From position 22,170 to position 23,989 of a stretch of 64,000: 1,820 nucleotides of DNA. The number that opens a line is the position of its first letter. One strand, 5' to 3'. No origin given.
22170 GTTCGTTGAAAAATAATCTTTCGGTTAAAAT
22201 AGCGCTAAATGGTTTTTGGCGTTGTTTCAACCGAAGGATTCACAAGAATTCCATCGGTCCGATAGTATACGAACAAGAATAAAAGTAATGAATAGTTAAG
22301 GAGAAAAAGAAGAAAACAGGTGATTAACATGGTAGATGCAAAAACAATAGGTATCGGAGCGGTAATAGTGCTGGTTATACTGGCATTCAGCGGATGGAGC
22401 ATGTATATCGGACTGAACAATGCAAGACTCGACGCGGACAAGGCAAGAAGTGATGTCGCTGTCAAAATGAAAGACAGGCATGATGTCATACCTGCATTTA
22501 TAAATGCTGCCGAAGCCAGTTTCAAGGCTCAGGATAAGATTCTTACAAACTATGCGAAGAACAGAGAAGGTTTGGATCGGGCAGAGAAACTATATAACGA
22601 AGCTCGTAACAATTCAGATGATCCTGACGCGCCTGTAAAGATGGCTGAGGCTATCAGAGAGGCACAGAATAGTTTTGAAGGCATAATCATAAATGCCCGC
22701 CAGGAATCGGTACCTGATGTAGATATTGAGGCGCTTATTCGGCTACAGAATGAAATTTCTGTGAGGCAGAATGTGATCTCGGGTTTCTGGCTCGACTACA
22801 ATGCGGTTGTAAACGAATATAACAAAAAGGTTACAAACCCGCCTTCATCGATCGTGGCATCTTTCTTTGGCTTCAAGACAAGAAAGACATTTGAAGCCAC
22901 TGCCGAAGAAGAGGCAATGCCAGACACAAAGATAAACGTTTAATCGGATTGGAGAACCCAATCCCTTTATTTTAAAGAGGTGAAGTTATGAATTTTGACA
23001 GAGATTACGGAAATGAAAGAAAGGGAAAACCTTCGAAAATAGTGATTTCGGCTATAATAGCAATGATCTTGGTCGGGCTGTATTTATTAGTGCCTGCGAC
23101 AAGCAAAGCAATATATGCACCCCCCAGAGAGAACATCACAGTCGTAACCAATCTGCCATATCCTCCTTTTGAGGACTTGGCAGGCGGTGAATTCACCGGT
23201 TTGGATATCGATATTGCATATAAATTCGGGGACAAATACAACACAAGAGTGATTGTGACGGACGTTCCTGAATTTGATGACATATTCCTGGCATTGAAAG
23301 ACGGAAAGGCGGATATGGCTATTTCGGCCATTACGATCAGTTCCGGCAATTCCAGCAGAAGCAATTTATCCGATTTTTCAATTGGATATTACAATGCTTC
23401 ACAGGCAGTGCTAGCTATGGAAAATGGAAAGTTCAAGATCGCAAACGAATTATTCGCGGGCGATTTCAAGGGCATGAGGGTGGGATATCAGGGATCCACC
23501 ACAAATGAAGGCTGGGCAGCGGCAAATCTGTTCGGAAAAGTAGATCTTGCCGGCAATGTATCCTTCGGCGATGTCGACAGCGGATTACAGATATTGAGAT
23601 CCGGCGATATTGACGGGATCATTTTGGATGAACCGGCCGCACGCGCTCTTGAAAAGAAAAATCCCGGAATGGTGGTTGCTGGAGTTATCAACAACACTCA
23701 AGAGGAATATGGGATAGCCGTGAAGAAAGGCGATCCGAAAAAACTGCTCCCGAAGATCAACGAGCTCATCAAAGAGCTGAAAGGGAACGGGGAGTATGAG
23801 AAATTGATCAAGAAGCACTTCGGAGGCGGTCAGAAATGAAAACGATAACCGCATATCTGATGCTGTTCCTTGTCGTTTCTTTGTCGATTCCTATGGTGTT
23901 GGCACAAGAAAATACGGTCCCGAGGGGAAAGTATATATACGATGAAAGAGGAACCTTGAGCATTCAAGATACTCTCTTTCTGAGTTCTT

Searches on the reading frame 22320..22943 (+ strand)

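Call 22: search_protein_families(library=pfam, proteins=[window:22320-22943:+], max_evalue=0.0001)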
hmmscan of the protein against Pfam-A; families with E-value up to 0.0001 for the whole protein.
window:22320-22943:+ (207 aa): 1 family
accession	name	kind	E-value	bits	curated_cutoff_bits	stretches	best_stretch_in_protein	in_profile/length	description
PF04011.17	LemA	-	7.4e-20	71.7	26.2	1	43-202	2-146/149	LemA family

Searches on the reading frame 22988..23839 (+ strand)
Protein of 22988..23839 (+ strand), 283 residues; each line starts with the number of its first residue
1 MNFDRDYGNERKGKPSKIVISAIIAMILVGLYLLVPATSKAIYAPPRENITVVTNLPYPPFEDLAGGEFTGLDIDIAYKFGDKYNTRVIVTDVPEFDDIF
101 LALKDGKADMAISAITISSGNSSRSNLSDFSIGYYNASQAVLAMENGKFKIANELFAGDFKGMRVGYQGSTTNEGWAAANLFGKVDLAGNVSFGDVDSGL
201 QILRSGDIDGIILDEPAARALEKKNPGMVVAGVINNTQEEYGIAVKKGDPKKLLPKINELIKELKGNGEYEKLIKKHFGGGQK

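Call 22: search_protein_families(library=pfam, proteins=[window:22988-23839:+], max_evalue=0.0001)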
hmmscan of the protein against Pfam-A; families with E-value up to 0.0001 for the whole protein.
window:22988-23839:+ (283 aa): 1 family
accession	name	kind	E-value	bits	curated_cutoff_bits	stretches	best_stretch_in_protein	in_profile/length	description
PF00497.25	SBP_bac_3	-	2.1e-23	83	26.4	1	50-279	1-131/132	Bacterial extracellular solute-binding proteins, family 3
